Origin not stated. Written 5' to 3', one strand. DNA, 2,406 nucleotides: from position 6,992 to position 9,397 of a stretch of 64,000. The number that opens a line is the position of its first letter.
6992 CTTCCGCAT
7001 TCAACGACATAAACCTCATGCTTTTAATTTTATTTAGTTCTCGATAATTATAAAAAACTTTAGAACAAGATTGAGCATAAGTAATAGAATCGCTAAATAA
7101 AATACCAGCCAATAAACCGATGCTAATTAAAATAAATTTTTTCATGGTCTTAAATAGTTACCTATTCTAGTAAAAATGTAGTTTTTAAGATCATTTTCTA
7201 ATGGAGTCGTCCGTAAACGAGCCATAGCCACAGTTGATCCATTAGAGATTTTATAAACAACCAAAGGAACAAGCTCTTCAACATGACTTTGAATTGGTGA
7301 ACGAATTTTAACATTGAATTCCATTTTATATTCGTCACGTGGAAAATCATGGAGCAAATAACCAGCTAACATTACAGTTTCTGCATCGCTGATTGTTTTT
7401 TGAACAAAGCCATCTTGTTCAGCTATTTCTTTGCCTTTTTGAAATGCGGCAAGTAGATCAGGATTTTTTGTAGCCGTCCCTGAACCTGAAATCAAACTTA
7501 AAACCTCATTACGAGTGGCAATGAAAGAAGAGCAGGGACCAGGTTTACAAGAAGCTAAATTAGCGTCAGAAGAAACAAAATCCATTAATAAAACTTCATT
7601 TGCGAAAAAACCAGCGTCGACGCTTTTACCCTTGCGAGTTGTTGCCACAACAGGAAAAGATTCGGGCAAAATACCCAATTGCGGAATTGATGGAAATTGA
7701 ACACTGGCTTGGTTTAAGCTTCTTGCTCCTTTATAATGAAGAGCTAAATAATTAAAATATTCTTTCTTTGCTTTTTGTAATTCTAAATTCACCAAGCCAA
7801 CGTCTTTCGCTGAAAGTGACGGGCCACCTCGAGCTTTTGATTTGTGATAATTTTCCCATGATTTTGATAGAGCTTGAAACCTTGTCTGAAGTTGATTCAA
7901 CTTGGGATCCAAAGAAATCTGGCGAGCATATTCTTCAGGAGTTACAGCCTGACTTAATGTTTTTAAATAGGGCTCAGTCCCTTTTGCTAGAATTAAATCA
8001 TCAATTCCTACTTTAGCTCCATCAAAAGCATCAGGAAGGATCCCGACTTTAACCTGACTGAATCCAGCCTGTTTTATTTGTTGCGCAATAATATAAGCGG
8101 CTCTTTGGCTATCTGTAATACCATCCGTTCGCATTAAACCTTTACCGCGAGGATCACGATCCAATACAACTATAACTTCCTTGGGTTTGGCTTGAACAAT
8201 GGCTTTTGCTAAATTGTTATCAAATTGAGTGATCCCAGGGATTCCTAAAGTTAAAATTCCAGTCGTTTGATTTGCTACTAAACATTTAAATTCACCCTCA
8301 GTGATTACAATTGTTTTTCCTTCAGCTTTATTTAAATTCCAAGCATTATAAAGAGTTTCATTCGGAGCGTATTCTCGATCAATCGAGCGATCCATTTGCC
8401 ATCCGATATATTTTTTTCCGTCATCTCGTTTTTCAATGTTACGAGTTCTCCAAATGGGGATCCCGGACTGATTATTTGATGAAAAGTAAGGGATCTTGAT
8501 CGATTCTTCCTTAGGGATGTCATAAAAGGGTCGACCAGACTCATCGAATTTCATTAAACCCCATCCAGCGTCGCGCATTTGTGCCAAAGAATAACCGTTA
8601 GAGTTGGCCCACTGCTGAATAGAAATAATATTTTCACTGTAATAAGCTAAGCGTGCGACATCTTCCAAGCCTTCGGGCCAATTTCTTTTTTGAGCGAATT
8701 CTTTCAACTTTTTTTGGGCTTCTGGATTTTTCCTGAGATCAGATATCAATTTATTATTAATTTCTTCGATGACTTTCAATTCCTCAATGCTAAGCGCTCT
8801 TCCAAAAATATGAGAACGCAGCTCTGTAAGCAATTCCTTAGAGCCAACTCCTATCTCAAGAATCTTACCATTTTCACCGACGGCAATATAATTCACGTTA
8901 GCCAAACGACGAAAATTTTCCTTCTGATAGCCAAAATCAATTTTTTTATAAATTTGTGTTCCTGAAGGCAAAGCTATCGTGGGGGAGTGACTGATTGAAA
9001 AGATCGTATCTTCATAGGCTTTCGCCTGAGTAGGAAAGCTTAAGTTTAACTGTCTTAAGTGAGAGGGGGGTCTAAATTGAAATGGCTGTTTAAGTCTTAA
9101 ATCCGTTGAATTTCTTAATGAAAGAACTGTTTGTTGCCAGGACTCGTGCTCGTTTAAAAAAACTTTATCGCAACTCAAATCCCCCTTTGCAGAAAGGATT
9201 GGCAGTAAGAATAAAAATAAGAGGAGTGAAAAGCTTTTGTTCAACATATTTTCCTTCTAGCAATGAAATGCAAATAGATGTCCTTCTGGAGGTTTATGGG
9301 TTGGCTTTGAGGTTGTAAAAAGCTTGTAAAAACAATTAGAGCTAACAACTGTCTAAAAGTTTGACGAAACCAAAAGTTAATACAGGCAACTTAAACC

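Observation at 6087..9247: Operon next to tRNA-Val encoding a signal-peptide Toprim-domain protein and a secreted EEP nuclease with a shared post-signal motif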

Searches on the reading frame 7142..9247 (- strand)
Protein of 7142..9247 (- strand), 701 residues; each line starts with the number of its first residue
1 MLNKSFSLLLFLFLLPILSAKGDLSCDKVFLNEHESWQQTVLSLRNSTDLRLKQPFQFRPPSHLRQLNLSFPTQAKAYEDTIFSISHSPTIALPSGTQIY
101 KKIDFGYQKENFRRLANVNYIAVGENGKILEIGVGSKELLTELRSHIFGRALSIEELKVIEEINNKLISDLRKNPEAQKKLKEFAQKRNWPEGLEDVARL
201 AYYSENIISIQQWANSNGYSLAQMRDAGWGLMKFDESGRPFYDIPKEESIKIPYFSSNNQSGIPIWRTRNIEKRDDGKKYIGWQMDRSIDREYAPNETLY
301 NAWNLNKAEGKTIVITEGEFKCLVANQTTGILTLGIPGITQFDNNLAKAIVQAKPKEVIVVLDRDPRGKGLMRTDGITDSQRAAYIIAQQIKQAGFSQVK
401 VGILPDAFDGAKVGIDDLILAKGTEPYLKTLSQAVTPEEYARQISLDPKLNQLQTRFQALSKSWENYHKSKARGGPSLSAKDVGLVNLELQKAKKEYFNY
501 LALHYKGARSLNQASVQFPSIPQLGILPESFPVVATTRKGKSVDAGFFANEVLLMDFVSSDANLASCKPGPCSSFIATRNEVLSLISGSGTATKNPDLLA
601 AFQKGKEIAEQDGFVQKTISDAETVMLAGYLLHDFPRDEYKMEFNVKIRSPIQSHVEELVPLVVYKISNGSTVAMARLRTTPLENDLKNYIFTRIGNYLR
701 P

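Call 4: search_protein_families(library=pfam, proteins=[window:7142-9247:-], max_evalue=1)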
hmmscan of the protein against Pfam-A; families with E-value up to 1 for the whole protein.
window:7142-9247:- (701 aa): 4 families
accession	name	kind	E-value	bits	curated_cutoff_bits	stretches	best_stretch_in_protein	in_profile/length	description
PF12965.13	DUF3854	-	0.00018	21.9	23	1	310-425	10-129/130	Domain of unknown function (DUF3854)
PF13362.12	Toprim_3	-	0.00098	20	27.2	1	313-423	2-93/95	Toprim domain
PF06950.17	DUF1293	-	0.16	12.5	27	1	636-662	71-97/110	Protein of unknown function (DUF1293)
PF25296.1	Decapeptide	-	0.24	11.7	45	0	218-230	21-43/74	Decapeptide repeat region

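Call 5: search_protein_families(library=ncbifam, proteins=[window:7142-9247:-], max_evalue=1)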
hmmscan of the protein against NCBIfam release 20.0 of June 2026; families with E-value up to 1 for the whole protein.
window:7142-9247:- (701 aa): 0 families

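Call 6: search_solved_structures(query=window:7142-9247:-, max_evalue=10, show_alignments=2)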
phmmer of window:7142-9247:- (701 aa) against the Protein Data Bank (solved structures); distinct sequences matched with E-value up to 10: 7.
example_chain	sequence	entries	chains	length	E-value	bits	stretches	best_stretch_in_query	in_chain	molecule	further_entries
3clj_A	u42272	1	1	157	0.22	13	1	555-622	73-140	Protein NRD1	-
2lo6_A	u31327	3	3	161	0.31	12.5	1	555-621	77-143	Protein NRD1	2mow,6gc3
4r61_A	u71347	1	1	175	0.32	12.4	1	425-528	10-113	gp41-based construct covNHR3-ABC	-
8fjf_A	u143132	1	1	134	0.4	12.1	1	567-618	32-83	H10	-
6o3w_A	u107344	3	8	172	0.42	12.1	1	555-620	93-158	Protein NRD1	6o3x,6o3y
6r2g_A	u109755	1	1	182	0.85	11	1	433-528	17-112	Single-chain protein mimetics of the N-terminal heptad-repeat region of gp41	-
5hv6_A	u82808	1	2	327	1.2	10.6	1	521-594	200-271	Phosphoenolpyruvate synthase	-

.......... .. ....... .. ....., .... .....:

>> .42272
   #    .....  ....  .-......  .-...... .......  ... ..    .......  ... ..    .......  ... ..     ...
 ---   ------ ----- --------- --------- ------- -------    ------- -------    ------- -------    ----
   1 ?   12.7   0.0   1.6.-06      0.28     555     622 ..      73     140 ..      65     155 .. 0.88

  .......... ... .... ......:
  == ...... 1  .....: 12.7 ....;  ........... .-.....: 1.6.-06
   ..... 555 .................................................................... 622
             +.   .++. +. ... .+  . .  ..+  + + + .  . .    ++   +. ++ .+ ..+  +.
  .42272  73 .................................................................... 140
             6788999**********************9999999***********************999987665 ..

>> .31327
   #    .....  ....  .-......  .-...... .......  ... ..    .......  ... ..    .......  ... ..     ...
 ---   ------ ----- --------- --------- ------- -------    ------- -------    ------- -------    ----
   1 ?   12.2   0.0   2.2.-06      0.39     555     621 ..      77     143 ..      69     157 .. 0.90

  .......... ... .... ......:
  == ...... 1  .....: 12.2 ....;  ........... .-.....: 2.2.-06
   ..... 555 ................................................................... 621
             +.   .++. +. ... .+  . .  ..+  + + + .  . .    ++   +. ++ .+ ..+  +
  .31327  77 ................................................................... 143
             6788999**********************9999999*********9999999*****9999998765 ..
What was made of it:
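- Tried and rejected: Sequence-only PDB search with the single protein: noise (call 6).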

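Call 7: find_homologous_proteins(query=window:7142-9247:-, max_evalue=0.001)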
Query window:7142-9247:- (701 aa): 44 proteins with E <= 0.001 among 8000 candidates.
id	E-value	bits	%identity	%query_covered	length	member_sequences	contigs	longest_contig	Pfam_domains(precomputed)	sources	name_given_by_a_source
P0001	0.0e+0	1581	100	100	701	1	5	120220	-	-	-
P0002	2.3e-248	844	57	97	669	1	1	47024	-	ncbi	-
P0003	1.2e-246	838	57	97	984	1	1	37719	-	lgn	-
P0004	3.1e-204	698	48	100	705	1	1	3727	PF12965.14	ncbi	-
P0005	5.3e-204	697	47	99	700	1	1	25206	-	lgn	-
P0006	1.0e-180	621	46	97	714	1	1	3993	-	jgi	-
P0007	2.3e-176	606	44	98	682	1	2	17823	PF12965.14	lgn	-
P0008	2.2e-171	590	43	96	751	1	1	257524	-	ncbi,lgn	-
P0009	3.8e-168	579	42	99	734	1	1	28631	-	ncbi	-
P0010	1.3e-165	571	43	95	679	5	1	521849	PF12965.14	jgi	jgi:hypothetical protein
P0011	4.3e-159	549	41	96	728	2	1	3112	-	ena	-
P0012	2.0e-145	504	39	95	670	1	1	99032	PF12965.14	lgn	-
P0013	2.2e-144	500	40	94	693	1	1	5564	-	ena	-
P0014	3.4e-139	483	39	93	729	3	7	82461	-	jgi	jgi:hypothetical protein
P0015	4.9e-139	483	38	93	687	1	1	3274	-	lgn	-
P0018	5.5e-134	466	39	95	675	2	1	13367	PF12965.14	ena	-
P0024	5.2e-131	456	36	98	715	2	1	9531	-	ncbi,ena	-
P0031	1.1e-106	376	33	94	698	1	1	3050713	-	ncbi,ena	-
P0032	2.2e-101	358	35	91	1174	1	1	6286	PF03372.30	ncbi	-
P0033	2.4e-84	302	38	63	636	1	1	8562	PF12965.14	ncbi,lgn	-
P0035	1.6e-83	299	39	59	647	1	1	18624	PF12965.14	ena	-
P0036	2.8e-83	299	37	63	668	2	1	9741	PF12965.14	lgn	-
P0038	9.2e-81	290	39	60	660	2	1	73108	PF12965.14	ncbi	-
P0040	1.6e-79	286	39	53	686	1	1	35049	PF12965.14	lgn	-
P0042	1.3e-77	280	40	55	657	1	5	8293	PF12965.14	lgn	-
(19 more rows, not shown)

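Call 17: find_related_loci(query=A1, collection=genome_contigs, flank=10000)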
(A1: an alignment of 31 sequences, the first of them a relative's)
Query A1 (701 aa) in genome_contigs; peptide patterns used: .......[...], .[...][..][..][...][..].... (x = any residue, [..] = any of these).
43 stretches matched a pattern; 16 encode a relative of the query (tblastn E <= 1e-3); 16 distinct loci.
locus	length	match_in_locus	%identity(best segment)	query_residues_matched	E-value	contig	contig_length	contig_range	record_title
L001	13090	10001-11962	57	19-701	0e+0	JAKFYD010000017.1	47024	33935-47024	MAG: Bdellovibrionaceae bacterium isolate ND5_Bin_38_1 ND5_0000562, whole genome shotgun sequence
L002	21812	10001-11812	37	31-675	3e-140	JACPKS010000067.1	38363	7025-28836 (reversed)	MAG: Deltaproteobacteria bacterium isolate NC_groundwater_501_Ag_S-0.1um_58_17 S35_SO-1_scaffold_301915, whole genome sh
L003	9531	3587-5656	36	18-701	1e-136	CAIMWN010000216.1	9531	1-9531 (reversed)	MAG: Oligoflexia bacterium isolate AM-2014_bin-1399 genome assembly, contig: bin-1399:216/337, whole genome shotgun sequ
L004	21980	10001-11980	36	22-680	1e-129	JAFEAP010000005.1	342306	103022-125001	MAG: Bdellovibrionales bacterium isolate SZAS-2 CK_MAG-98__5__length-342306, whole genome shotgun sequence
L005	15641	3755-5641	37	85-700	2e-127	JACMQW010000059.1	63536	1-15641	MAG: Oligoflexia bacterium isolate LF-bin-469 FL-bin-469-contig-k141_1890924, whole genome shotgun sequence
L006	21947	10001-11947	33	43-699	1e-110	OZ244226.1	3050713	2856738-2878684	MAG: Bacteriovoracaceae bacterium isolate 0ef60f83-b08a-4347-a3ff-e4ffad1f2c1e genome assembly, chromosome: 1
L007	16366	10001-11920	32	31-671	8e-110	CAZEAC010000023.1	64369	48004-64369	MAG TPA_asm: uncultured Bdellovibrionales bacterium isolate SRP342105_co1_466 genome assembly, contig: NODE_548_length_6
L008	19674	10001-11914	35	37-676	5e-110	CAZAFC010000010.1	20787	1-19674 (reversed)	MAG TPA_asm: uncultured Candidatus Saccharibacteria bacterium isolate SRP200132_co1_536 genome assembly, contig: NODE_44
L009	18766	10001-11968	43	31-701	6e-179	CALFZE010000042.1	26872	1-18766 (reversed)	MAG TPA_asm: uncultured Bacteriovoracaceae bacterium isolate SRR1506984_bin.117_CONCOCT_v1.1_MAG genome assembly, contig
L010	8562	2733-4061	38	80-521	1e-88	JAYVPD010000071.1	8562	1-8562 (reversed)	MAG: Pseudobdellovibrionaceae bacterium isolate GL72_DN_metabat_174_sub GL72_DN_metabat_174_sub_70, whole genome shotgun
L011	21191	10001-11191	39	93-491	2e-88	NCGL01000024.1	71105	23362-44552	MAG: Bdellovibrio sp. 28-41-41 04302015_28_scaffold_264, whole genome shotgun sequence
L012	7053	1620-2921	37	93-522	6e-88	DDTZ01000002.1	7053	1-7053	MAG TPA_asm: Bdellovibrionaceae bacterium UBA2351 UBA2351_contig_21294, whole genome shotgun sequence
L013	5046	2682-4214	34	68-572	2e-87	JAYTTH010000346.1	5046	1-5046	MAG: Pseudobdellovibrionaceae bacterium isolate GFS_5333 GFS_5333_345, whole genome shotgun sequence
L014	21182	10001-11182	39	93-487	2e-86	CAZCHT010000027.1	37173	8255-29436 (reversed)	MAG TPA_asm: uncultured Bdellovibrio sp. isolate SRP107338_co1_318 genome assembly, contig: NODE_708_length_37173_cov_6.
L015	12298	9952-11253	36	93-522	9e-86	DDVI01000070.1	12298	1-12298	MAG TPA_asm: Bdellovibrionaceae bacterium UBA2316 UBA2316_contig_3805, whole genome shotgun sequence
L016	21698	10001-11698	32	77-677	7e-81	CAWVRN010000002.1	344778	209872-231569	MAG TPA_asm: uncultured Bdellovibrio sp. isolate ERR3589585_binner123_56 genome assembly, contig: ERZ7462356.2, whole ge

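Call 22: search_protein_families(library=pfam, proteins=[L007:9830-16126:+, L008:9935-13951:+, L011:11672-13912:+, L011:8468-9601:+, L010:4422-6695:+, L006:12176-13345:+, L004:12068-13054:+, L009:12004-12855:-], max_evalue=0.01)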
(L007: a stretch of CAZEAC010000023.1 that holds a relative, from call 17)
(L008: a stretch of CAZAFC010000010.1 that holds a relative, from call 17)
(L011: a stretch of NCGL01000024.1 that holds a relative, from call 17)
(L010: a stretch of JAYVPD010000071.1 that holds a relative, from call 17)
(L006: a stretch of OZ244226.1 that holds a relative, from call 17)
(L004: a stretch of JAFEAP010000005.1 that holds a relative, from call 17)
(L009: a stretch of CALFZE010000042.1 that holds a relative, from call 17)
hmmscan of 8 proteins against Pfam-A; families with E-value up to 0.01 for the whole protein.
L007:9830-16126:+ (2099 aa): 3 families
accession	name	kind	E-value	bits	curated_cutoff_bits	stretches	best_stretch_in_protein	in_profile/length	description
PF00035.32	dsrm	-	8.4e-25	87.6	23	2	1913-1985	3-66/66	Double-stranded RNA binding motif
PF14709.13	DND1_DSRM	-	3.8e-14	53.2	25.7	1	1913-1985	5-79/80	double strand RNA binding domain from DEAD END PROTEIN 1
PF08275.17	DNAG_N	-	2.6e-05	24.8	26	0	774-845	22-92/128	DNA primase catalytic core, N-terminal domain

L008:9935-13951:+ (1339 aa): 1 family
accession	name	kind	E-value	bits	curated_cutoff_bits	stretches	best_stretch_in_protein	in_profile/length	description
PF12965.13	DUF3854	-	0.0034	17.7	23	0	291-325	10-44/130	Domain of unknown function (DUF3854)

L011:11672-13912:+ (747 aa): 0 families

L011:8468-9601:+ (378 aa): 4 families
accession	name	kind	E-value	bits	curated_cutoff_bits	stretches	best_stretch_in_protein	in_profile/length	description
PF07690.21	MFS_1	-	6.8e-39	134.2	33.4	2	31-209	2-181/347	Major Facilitator Superfamily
PF00083.30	Sugar_tr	-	3.3e-12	46.5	22.3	1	63-205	45-194/452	Sugar (and other) transporter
PF06779.20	MFS_4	-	1.3e-05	25.2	26.3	1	92-241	58-210/364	Uncharacterised MFS-type transporter YbfB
PF06609.19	TRI12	-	0.0077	15.2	23.2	1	31-253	46-274/599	Fungal trichothecene efflux pump (TRI12)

L010:4422-6695:+ (758 aa): 0 families

L006:12176-13345:+ (390 aa): 0 families

L004:12068-13054:+ (329 aa): 0 families

L009:12004-12855:- (284 aa): 0 families
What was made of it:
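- The sister class carries dsRBDs, which are more typical of RNA-cleaving or RNA-binding enzymes (call 22).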

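Call 23: find_encoding_contigs(protein=P0001, flank=10000, max_places=5)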
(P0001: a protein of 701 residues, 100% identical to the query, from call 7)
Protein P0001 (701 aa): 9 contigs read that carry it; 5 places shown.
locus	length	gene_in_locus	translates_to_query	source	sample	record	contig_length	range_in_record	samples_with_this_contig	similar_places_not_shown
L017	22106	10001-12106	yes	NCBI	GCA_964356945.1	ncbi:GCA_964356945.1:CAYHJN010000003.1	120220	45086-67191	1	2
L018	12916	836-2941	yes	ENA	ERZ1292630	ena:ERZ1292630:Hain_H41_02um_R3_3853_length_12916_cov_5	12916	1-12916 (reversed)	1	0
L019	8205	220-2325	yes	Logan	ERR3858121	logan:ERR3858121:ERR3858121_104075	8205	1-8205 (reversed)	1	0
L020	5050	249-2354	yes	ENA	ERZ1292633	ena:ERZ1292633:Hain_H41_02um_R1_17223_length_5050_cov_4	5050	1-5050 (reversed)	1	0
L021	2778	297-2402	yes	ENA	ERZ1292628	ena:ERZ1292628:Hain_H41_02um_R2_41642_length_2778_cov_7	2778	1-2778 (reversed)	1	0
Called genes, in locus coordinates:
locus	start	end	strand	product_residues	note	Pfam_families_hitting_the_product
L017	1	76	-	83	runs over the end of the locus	-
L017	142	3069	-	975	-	PF26549:Tricorn_N (weak), PF26550:Tricorn_2nd (weak), PF07676:PD40, PF26549:Tricorn_N, PF00595:PDZ (faint), PF04389:Peptidase_M28, PF13180:PDZ_2 (weak), PF17820:PDZ_6 (weak)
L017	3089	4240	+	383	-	PF05958:tRNA_U5-meth_tr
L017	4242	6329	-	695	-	-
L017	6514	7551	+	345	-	PF00924:MS_channel_2nd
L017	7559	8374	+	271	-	PF02540:NAD_synthase (weak), PF01171:ATP_bind_3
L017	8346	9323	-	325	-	-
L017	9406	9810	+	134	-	-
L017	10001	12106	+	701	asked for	-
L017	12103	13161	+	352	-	-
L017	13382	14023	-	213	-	PF21948:LplA-B_cat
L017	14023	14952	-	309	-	-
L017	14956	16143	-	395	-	-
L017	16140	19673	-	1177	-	PF02811:PHP, PF07733:DNA_pol3_alpha, PF17657:DNA_pol3_finger, PF14579:HHH_6, PF01336:tRNA_anti-codon (weak)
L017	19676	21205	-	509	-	PF00117:GATase, PF02540:NAD_synthase (weak), PF00958:GMP_synt_C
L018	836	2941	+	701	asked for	-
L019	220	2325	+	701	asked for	-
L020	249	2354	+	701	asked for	-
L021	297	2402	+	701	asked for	-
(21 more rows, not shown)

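Call 30: predict_structure(alignment_id=A1)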
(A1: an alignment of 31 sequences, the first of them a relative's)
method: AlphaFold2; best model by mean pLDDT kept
length: 701 residues; sequences in the alignment: 31
mean_pLDDT: 90.2   pTM: 0.87
mean pLDDT of the five models: 90.2, 89.5, 89.3, 88.5, 88.4
residues with pLDDT >= 90: 540; 70-90: 108; 50-70: 30; < 50: 23
segments of 3 or more residues with pLDDT < 50: 1-4, 15-33
pLDDT, mean of each block of 10 residues (from residue 1): 49 50 41 68 92 90 77 92 96 92 91 93 92 97 92 93 97 98 95 95 96 97 93 92 92 95 94 83 77 92 97 97 97 94 94 98 97 97 97 96 96 97 98 98 97 94 95 93 94 96 94 94 79 82 90 95 88 92 84 79 95 92 96 96 95 88 95 95 74 92 76
secondary structure, 60 per line:
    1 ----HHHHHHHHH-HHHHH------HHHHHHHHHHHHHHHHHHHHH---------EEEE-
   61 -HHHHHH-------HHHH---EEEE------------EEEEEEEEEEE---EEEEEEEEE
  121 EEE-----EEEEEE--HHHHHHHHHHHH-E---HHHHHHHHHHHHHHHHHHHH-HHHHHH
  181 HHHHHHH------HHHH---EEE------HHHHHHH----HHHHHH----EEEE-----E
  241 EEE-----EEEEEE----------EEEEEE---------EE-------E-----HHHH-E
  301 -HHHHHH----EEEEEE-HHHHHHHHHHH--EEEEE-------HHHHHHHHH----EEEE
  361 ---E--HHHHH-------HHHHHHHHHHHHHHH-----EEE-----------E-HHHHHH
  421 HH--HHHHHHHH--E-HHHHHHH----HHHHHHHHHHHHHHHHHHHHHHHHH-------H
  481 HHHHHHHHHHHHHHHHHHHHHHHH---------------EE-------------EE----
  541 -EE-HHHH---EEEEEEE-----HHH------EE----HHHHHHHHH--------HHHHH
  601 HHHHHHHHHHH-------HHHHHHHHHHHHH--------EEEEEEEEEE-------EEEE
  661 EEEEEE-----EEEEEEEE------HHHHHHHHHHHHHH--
elements in order (helices of 4 or more, strands of 3 or more residues): H5-13 H15-19 H26-46 E56-59 H62-67 H75-78 E82-85 E98-108 E112-123 E129-134 H137-148 H154-173 H175-187 H194-197 E201-203 H210-216 H221-226 E231-234 E240-243 E249-254 E265-270 H295-298 H302-307 E312-317 H319-329 E332-336 H344-352 E357-360 H367-371 H379-393 E399-401 H415-422 H425-432 H437-443 H448-472 H480-504 H545-548 E552-558 H579-587 H596-611 H619-631 E640-649 E657-666 E672-679 H686-699
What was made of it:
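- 7142..9247 (-): Gene for the 701-aa exported DnaG-core/Toprim protein (P0001). AF2 model pLDDT 90.2, pTM 0.87 (call 30).
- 9182..9247 (-): Predicted Sec signal peptide, residues 1-22 (MLNK / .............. / SAKG). Low pLDDT, helical (call 30).
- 8678..9118 (-): N-terminal alpha/beta domain (about residues 44-190), fold not identified. Confidently modelled (call 30).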
